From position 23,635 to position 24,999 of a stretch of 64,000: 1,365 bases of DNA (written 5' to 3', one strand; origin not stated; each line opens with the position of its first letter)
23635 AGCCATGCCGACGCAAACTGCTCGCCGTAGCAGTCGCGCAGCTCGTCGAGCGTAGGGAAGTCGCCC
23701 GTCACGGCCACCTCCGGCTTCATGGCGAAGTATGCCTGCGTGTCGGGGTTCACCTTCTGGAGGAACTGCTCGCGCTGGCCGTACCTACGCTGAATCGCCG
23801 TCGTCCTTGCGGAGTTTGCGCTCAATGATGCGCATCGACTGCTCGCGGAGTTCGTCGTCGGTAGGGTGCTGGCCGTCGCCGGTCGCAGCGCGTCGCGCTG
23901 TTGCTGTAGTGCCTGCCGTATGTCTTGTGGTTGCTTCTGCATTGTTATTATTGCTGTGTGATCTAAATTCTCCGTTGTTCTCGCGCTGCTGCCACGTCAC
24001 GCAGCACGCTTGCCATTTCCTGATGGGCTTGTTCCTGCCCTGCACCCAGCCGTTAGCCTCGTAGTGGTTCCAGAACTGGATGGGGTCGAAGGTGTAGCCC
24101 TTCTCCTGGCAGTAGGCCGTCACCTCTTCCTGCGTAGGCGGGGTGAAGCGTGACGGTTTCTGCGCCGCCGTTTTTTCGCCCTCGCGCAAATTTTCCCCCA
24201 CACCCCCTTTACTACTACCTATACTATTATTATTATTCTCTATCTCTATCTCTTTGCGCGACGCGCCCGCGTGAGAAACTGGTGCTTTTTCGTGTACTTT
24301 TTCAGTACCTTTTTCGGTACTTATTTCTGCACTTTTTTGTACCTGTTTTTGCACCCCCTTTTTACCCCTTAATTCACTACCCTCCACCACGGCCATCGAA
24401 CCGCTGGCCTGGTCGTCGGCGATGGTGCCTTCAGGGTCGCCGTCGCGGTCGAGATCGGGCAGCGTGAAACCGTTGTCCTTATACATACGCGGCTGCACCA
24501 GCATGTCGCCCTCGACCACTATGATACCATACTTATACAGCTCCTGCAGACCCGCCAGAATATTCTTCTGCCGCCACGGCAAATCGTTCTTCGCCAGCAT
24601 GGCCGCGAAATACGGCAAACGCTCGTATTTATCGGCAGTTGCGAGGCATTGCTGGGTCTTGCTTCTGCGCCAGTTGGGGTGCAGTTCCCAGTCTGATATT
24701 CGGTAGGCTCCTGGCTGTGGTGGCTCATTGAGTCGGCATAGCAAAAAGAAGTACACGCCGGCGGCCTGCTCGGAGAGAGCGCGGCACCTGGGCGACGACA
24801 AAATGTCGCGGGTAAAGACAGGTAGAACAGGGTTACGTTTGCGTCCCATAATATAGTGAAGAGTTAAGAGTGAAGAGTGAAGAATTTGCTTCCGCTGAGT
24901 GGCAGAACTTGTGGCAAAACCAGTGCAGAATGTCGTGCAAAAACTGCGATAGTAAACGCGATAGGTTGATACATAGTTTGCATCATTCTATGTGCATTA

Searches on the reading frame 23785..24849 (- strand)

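Call 70: search_protein_families(library=phrogs, proteins=[window:23785-24849:-], max_evalue=0.001)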
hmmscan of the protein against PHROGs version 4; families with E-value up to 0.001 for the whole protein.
window:23785-24849:- (354 aa): 1 family
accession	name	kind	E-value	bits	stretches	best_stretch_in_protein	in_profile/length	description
phrog_15768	-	unknown function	1.1e-17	65.8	1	161-307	66-201/228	-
